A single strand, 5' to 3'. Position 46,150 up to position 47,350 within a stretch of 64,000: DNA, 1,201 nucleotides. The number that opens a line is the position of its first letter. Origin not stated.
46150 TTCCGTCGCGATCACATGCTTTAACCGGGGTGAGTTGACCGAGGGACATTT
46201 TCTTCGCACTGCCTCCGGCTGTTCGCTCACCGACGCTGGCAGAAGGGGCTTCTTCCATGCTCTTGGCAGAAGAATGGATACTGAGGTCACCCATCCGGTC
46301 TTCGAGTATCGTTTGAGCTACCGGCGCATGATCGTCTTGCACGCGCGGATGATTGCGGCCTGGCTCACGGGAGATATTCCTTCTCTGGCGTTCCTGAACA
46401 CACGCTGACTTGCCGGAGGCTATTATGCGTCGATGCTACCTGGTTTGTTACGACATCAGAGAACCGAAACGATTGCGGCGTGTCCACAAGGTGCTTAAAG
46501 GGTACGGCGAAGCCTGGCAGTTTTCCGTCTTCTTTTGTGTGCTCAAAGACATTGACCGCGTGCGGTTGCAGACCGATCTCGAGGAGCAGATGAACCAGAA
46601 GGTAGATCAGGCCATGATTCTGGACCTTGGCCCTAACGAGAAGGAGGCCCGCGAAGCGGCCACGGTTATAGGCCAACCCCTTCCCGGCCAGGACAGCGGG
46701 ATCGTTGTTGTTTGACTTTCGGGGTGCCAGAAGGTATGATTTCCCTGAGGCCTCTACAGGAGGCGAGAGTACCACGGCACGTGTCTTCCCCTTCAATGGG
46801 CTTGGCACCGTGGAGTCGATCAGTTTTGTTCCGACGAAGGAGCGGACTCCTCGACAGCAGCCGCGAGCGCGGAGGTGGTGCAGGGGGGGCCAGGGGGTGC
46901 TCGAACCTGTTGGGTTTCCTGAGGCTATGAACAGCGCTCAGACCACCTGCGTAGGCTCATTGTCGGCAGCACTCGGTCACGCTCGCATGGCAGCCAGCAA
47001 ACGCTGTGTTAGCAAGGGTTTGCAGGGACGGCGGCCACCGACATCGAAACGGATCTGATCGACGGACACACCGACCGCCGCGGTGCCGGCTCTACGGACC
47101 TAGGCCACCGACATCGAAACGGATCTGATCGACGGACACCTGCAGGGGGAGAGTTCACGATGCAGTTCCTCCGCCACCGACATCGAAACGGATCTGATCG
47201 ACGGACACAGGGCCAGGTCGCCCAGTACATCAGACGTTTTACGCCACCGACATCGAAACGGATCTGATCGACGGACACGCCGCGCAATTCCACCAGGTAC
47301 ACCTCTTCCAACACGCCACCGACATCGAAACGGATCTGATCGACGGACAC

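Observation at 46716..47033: Leader region contains an imperfect anti-repeat, a candidate tracrRNA for the V-B system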

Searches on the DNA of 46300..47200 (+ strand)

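Call 19: search_rna_families(source=window, start=46300, end=47200, threshold=evalue, max_evalue=10)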
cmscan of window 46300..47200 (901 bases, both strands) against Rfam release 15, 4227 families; matches with E-value up to 10: 1.
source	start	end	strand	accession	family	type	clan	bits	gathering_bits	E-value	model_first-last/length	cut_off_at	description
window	46637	46760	+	RF01969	RMST_8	Gene; lncRNA;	-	20.9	80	0.31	1-143/143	no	Rhabdomyosarcoma 2 associated transcript conserved region 8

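Call 27: build_rna_model(alignment_id=A3, structure=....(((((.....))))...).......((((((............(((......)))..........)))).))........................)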
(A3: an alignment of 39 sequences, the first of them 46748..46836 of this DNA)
Model R1 built from alignment A3 (39 sequences, 100 columns); structure: as given.
model positions 90; base pairs 14; branch points 1; effective number of sequences 3.51; information 0.633 bits per position. Calibrated on 0.2 Mb of random sequence (short: E-values are rough).
structure used (alignment columns):
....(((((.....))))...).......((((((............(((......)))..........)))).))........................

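Call 30: search_with_rna_model(model_id=R1, source=window, max_evalue=10, show_alignments=1)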
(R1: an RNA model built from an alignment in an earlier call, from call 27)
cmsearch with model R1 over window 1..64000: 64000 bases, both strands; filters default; matches with E-value up to 10: 4.
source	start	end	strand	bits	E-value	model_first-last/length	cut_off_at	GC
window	46747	46836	+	100.9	3.4e-22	1-90/90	no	0.59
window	48172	48241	-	14.6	0.17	1-90/90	no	0.57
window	25291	25315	-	12.6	0.49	37-61/90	no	0.76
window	48102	48135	-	7.6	7.9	1-90/90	no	0.47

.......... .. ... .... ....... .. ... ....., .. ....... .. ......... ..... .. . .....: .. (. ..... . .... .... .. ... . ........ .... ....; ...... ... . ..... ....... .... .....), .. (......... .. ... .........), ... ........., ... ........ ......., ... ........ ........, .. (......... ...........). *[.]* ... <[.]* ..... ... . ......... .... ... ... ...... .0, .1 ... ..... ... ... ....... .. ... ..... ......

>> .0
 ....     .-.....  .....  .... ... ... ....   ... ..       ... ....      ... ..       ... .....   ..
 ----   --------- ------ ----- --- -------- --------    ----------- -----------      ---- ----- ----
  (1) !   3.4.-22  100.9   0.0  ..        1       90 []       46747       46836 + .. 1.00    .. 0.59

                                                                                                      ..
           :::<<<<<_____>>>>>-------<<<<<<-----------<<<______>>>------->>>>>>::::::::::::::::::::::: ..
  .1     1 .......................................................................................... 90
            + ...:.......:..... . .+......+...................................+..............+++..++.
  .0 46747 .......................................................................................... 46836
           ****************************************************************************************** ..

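Call 40: search_with_rna_model(model_id=R1, sources=[window, L001, L002, L003, L004, L005, L006, L007, L008, L009, L010, L011, L012, L013, L014, L015, L016, L017, L018, L019, L020, L021, L022, L023, L024, L025, L026, L027, L028, L029, L030, L031, L032, L033, L034, L035, L036, L037, L038, L039, L040, L041, L042, L043, L044, L045, L046, L047, L048, L049, L050, L051, L052, L053, L054, L055, L056, L057, L058, L059, L060, L061, L062, L063, L064, L065, L066, L067, L068, L069, L070, L071, L072, L073, L074, L075, L076, L077, L078, L079], max_evalue=0.001, make_alignment=true)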
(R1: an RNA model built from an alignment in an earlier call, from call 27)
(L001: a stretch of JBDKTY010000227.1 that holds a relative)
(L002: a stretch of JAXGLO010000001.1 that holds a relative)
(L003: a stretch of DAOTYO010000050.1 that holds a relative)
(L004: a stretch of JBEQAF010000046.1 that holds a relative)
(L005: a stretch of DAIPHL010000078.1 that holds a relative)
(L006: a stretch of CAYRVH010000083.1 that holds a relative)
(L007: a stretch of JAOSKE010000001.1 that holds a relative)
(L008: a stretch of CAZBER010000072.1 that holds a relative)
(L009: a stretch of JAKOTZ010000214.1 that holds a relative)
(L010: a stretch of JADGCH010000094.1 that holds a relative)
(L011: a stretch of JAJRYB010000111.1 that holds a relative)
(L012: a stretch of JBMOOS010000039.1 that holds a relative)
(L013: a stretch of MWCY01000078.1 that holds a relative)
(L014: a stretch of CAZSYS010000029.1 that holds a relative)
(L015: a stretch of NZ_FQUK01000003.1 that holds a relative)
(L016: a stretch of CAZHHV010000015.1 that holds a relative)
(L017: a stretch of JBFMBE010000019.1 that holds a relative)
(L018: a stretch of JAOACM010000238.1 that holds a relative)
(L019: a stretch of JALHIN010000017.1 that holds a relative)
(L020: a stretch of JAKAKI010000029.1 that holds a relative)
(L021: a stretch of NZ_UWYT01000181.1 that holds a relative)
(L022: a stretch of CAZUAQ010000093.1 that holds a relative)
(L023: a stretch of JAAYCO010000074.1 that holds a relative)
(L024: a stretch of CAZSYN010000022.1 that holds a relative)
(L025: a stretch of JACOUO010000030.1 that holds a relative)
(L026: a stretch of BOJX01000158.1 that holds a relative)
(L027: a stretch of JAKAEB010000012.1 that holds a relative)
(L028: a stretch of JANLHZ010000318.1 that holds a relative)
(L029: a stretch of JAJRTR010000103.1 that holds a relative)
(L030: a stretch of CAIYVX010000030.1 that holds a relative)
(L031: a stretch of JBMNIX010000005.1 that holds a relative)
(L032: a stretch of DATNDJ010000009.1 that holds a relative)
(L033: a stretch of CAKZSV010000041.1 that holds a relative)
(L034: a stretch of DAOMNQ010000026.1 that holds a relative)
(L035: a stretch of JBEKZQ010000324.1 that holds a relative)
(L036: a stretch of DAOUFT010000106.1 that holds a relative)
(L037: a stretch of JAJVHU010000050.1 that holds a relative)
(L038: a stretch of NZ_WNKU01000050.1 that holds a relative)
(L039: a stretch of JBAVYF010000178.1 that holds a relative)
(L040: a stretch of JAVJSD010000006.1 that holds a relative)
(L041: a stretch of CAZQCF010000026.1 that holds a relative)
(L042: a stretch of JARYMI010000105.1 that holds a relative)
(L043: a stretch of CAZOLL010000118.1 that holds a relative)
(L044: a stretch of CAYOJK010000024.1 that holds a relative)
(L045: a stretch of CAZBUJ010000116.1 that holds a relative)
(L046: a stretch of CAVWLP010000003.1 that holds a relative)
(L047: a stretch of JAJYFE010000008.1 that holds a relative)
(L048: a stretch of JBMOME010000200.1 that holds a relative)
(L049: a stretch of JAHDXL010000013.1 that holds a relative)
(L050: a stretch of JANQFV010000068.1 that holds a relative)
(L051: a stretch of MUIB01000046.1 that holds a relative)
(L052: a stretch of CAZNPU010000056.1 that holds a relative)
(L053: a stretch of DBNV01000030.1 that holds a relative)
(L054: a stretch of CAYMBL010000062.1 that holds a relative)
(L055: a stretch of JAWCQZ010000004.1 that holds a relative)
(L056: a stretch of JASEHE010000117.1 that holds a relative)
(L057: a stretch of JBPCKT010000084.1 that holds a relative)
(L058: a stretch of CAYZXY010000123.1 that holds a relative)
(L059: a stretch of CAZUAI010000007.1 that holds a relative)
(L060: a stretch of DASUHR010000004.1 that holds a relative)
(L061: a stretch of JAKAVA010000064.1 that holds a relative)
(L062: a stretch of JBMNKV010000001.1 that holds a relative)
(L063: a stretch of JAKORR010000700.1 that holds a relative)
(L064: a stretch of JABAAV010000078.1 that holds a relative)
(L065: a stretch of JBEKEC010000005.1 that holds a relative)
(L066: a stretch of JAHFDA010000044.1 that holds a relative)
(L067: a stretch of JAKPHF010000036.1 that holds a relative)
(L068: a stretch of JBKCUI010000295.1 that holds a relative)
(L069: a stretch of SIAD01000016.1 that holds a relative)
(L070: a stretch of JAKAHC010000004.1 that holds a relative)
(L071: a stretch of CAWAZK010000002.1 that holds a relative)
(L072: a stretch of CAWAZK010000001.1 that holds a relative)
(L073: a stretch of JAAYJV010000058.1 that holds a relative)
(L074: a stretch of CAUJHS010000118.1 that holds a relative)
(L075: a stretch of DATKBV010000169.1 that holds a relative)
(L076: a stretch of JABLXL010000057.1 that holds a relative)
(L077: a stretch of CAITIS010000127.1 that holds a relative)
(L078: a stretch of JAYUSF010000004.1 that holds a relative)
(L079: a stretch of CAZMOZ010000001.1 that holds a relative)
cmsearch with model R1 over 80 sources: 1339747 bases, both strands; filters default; matches with E-value up to 0.001: 68.
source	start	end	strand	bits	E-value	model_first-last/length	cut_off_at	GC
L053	3620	3709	+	102.7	2.6e-21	1-90/90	no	0.56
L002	5700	5789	+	102.4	3e-21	1-90/90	no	0.58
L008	5236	5325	+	102.2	3.4e-21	1-90/90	no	0.56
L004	15480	15569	+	101.5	5e-21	1-90/90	no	0.52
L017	16458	16547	+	101.3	5.4e-21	1-90/90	no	0.56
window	46747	46836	+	100.9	7.1e-21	1-90/90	no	0.59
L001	8158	8247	+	100.1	1.1e-20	1-90/90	no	0.57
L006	9012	9101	+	97.5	4.6e-20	1-90/90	no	0.59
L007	16670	16759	+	93.2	4.8e-19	1-90/90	no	0.56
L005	6824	6912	+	91.3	1.4e-18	1-90/90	no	0.47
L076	16662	16751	+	90.9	1.8e-18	1-90/90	no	0.47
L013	10879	10968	+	89.1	4.8e-18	1-90/90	no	0.52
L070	16438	16528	+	88.9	5.3e-18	1-90/90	no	0.56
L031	17821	17910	+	88.5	6.5e-18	1-90/90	no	0.5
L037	4715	4802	+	87.9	9.2e-18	1-90/90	no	0.64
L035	8727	8816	+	87.3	1.3e-17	1-90/90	no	0.61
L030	16552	16644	+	86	2.7e-17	1-90/90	no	0.57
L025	11293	11381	+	85.4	3.6e-17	1-90/90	no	0.51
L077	11631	11718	+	85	4.5e-17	1-90/90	no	0.6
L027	13718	13805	+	83.9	8.3e-17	1-90/90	no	0.6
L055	14389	14479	+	83.8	8.9e-17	1-90/90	no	0.62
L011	14409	14496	+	82.6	1.7e-16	1-90/90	no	0.58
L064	7010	7098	+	82.5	1.8e-16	1-90/90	no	0.45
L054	8729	8816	+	82.2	2.2e-16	1-90/90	no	0.67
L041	14559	14646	+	81.2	3.6e-16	1-90/90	no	0.6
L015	16526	16613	+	81.2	3.7e-16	1-90/90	no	0.52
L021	16310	16401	+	80.7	4.8e-16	1-90/90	no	0.43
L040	8942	9029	+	79.7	8.4e-16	1-90/90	no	0.59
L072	14595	14684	+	78.7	1.4e-15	1-90/90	no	0.54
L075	10253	10340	+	78.7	1.5e-15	1-90/90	no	0.56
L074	13784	13872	+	78.6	1.6e-15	1-90/90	no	0.62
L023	14538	14626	+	78.4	1.7e-15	1-90/90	no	0.56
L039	3945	4034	+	76.8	4.3e-15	1-90/90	no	0.56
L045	14062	14150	+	76.6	4.6e-15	1-90/90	no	0.6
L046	14581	14668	+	76.5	4.9e-15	1-90/90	no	0.59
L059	14507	14595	+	76.4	5.3e-15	1-90/90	no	0.61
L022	4378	4466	+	76.2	5.7e-15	1-90/90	no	0.61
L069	14433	14520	+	76.1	6.4e-15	1-90/90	no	0.6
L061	14434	14521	+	75.6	8.1e-15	1-90/90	no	0.55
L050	14334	14422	+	75.5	8.6e-15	1-90/90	no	0.63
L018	6576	6666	+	75.3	9.7e-15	1-90/90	no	0.63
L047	14616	14703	+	75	1.1e-14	1-90/90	no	0.64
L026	4799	4888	+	74.7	1.3e-14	1-90/90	no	0.61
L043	9486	9574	+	74.3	1.6e-14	1-90/90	no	0.66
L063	11517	11606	+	73.8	2.2e-14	1-90/90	no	0.53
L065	14361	14448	+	73.6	2.4e-14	1-90/90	no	0.53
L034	16883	16970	+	72.6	4.2e-14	1-90/90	no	0.6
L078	10579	10668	+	71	1.1e-13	1-90/90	no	0.61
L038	8508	8596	+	70.3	1.5e-13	1-90/90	no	0.48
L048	16457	16548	+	69.2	2.9e-13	1-90/90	no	0.55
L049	14402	14490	+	69.1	2.9e-13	1-90/90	no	0.67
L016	6501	6591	+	68.3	4.6e-13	1-90/90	no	0.49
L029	16318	16405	+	68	5.4e-13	1-90/90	no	0.56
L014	14369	14458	+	66.8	1.1e-12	1-90/90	no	0.66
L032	14423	14510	+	62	1.5e-11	1-90/90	no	0.55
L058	5667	5754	+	61.5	1.9e-11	1-90/90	no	0.43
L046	9468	9557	-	57.6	1.7e-10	1-90/90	no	0.54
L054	3940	4025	-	57.5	1.8e-10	1-90/90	no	0.62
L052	4883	4977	+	52.8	2.4e-09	1-90/90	no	0.47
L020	14277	14371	+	51.3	5.4e-09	1-90/90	no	0.53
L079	17945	18035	+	51.3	5.5e-09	1-90/90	no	0.63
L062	16494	16580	+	50.3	9.4e-09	1-90/90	no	0.52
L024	14461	14548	+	49.6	1.4e-08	1-90/90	no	0.45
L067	14433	14521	+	45.3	1.5e-07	1-90/90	no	0.58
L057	14435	14526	+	41.6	1.2e-06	1-90/90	no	0.52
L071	14500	14589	+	41.1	1.5e-06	1-90/90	no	0.58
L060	14460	14549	+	40.4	2.3e-06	1-90/90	no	0.59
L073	13625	13711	+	30.5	0.00054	1-90/90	no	0.53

Alignment A4: 68 matches aligned to the model, 115 columns, each read 5' to 3' on its own strand. Consensus structure (alignment columns), stored with it:
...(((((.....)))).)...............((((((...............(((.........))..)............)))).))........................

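Call 63: search_with_rna_model(model_id=R1, sources=[L001, L002, L003, L004, L005, L006, L007, L008, L009, L010, L011, L012, L013, L014, L015, L016, L017, L018, L019, L020, L021, L022, L023, L024, L025, L026, L027, L028, L029, L030, L031, L032, L033, L034, L035, L036, L037, L038, L039, L040, L041, L042, L043, L044, L045, L046, L047, L048, L049, L050, L051, L052, L053, L054, L055, L056, L057, L058, L059, L060, L061, L062, L063, L064, L065, L066, L067, L068, L069, L070, L071, L072, L073, L074, L075, L076, L077, L078, L079], max_evalue=5)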
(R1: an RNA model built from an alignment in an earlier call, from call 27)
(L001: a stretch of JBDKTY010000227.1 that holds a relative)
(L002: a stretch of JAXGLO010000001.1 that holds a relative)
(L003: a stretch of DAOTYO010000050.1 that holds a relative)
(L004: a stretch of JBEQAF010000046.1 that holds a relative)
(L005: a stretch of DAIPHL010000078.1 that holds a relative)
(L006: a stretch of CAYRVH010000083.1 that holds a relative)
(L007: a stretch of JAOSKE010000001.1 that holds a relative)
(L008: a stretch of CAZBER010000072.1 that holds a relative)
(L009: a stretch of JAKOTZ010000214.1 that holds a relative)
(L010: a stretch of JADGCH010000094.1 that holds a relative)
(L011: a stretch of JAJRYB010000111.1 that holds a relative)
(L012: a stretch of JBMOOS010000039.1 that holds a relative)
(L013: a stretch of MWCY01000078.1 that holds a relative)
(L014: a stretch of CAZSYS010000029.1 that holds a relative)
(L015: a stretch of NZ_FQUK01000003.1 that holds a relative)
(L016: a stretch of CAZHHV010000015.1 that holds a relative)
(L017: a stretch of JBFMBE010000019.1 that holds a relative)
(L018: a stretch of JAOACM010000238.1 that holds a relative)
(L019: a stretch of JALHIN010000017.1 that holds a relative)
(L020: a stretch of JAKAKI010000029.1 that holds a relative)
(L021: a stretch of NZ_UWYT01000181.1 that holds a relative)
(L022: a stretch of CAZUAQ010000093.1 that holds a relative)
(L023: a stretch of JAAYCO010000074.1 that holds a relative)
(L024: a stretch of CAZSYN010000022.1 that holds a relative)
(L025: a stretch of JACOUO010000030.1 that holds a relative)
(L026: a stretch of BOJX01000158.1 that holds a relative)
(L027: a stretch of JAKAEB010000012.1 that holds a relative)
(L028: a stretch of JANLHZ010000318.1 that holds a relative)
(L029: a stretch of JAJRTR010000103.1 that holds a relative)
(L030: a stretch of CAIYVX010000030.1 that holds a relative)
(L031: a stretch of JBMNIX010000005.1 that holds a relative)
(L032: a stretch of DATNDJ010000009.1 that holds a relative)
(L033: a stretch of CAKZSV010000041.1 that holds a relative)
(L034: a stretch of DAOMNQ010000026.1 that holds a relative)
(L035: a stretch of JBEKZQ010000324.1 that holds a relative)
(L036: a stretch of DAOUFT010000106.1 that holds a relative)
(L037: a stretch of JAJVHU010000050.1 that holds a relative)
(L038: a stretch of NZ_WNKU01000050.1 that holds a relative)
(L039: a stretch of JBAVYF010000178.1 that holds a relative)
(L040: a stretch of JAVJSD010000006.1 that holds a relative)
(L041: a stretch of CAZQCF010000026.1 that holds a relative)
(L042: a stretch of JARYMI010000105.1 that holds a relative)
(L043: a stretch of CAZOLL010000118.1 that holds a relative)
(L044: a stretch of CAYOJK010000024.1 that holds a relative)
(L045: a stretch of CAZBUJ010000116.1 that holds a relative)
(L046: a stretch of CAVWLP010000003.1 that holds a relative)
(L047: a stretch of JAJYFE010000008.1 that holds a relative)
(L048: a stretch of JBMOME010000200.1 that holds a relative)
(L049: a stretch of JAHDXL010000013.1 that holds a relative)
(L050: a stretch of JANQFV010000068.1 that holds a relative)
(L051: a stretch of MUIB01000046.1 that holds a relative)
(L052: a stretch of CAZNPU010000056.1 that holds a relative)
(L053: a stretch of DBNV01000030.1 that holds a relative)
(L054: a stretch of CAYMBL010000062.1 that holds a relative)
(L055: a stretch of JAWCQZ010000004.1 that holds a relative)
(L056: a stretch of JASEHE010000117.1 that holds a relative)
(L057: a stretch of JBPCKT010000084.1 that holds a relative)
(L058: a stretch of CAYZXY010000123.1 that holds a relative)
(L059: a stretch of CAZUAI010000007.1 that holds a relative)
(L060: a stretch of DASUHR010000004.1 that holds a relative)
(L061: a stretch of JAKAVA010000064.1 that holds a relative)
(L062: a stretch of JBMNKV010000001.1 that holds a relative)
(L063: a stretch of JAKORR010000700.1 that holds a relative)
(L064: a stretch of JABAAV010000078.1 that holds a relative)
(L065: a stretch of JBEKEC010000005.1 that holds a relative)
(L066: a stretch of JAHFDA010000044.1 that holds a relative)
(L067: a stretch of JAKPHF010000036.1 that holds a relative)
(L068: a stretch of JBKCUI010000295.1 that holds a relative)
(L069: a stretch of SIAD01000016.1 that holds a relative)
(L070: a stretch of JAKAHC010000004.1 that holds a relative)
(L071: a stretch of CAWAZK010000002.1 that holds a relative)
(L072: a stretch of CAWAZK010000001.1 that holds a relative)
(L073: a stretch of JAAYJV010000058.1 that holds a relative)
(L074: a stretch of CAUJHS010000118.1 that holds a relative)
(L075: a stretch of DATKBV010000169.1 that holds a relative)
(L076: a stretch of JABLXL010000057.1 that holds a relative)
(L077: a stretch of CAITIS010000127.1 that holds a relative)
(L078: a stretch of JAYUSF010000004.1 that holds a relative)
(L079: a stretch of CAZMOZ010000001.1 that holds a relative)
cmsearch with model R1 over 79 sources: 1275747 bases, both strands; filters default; matches with E-value up to 5: 69.
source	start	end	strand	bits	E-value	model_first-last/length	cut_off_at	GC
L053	3620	3709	+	102.7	2.4e-21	1-90/90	no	0.56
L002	5700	5789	+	102.4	2.9e-21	1-90/90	no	0.58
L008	5236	5325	+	102.2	3.2e-21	1-90/90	no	0.56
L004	15480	15569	+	101.5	4.7e-21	1-90/90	no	0.52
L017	16458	16547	+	101.3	5.2e-21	1-90/90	no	0.56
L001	8158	8247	+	100.1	1e-20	1-90/90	no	0.57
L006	9012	9101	+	97.5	4.4e-20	1-90/90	no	0.59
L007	16670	16759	+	93.2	4.6e-19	1-90/90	no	0.56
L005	6824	6912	+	91.3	1.3e-18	1-90/90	no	0.47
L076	16662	16751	+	90.9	1.7e-18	1-90/90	no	0.47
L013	10879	10968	+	89.1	4.6e-18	1-90/90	no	0.52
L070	16438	16528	+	88.9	5.1e-18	1-90/90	no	0.56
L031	17821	17910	+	88.5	6.2e-18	1-90/90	no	0.5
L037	4715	4802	+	87.9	8.7e-18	1-90/90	no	0.64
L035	8727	8816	+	87.3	1.2e-17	1-90/90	no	0.61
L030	16552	16644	+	86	2.5e-17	1-90/90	no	0.57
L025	11293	11381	+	85.4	3.4e-17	1-90/90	no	0.51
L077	11631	11718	+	85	4.2e-17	1-90/90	no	0.6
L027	13718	13805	+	83.9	7.9e-17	1-90/90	no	0.6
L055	14389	14479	+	83.8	8.4e-17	1-90/90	no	0.62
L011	14409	14496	+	82.6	1.6e-16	1-90/90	no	0.58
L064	7010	7098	+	82.5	1.7e-16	1-90/90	no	0.45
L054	8729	8816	+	82.2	2.1e-16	1-90/90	no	0.67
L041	14559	14646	+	81.2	3.4e-16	1-90/90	no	0.6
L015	16526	16613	+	81.2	3.5e-16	1-90/90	no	0.52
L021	16310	16401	+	80.7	4.6e-16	1-90/90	no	0.43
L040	8942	9029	+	79.7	8e-16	1-90/90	no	0.59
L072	14595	14684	+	78.7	1.4e-15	1-90/90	no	0.54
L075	10253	10340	+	78.7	1.4e-15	1-90/90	no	0.56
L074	13784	13872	+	78.6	1.5e-15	1-90/90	no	0.62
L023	14538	14626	+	78.4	1.7e-15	1-90/90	no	0.56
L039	3945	4034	+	76.8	4.1e-15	1-90/90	no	0.56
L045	14062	14150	+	76.6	4.4e-15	1-90/90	no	0.6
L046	14581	14668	+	76.5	4.6e-15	1-90/90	no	0.59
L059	14507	14595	+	76.4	5.1e-15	1-90/90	no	0.61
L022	4378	4466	+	76.2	5.4e-15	1-90/90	no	0.61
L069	14433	14520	+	76.1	6e-15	1-90/90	no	0.6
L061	14434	14521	+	75.6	7.7e-15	1-90/90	no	0.55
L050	14334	14422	+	75.5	8.2e-15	1-90/90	no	0.63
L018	6576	6666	+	75.3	9.2e-15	1-90/90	no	0.63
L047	14616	14703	+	75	1.1e-14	1-90/90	no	0.64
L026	4799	4888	+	74.7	1.3e-14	1-90/90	no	0.61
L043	9486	9574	+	74.3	1.6e-14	1-90/90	no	0.66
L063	11517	11606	+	73.8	2.1e-14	1-90/90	no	0.53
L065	14361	14448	+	73.6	2.3e-14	1-90/90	no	0.53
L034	16883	16970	+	72.6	4e-14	1-90/90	no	0.6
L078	10579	10668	+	71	1e-13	1-90/90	no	0.61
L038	8508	8596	+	70.3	1.4e-13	1-90/90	no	0.48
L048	16457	16548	+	69.2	2.7e-13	1-90/90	no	0.55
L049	14402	14490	+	69.1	2.8e-13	1-90/90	no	0.67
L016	6501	6591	+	68.3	4.4e-13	1-90/90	no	0.49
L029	16318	16405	+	68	5.2e-13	1-90/90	no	0.56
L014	14369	14458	+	66.8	1e-12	1-90/90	no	0.66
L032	14423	14510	+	62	1.4e-11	1-90/90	no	0.55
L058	5667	5754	+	61.5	1.8e-11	1-90/90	no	0.43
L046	9468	9557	-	57.6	1.6e-10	1-90/90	no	0.54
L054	3940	4025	-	57.5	1.7e-10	1-90/90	no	0.62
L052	4883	4977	+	52.8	2.3e-09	1-90/90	no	0.47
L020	14277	14371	+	51.3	5.2e-09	1-90/90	no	0.53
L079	17945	18035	+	51.3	5.2e-09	1-90/90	no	0.63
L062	16494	16580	+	50.3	8.9e-09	1-90/90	no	0.52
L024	14461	14548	+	49.6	1.4e-08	1-90/90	no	0.45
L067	14433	14521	+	45.3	1.5e-07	1-90/90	no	0.58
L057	14435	14526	+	41.6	1.1e-06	1-90/90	no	0.52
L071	14500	14589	+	41.1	1.5e-06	1-90/90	no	0.58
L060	14460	14549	+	40.4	2.2e-06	1-90/90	no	0.59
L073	13625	13711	+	30.5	0.00052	1-90/90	no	0.53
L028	17048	17146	+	21.7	0.066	1-90/90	no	0.4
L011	14359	14419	-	14.8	3.1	1-90/90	no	0.44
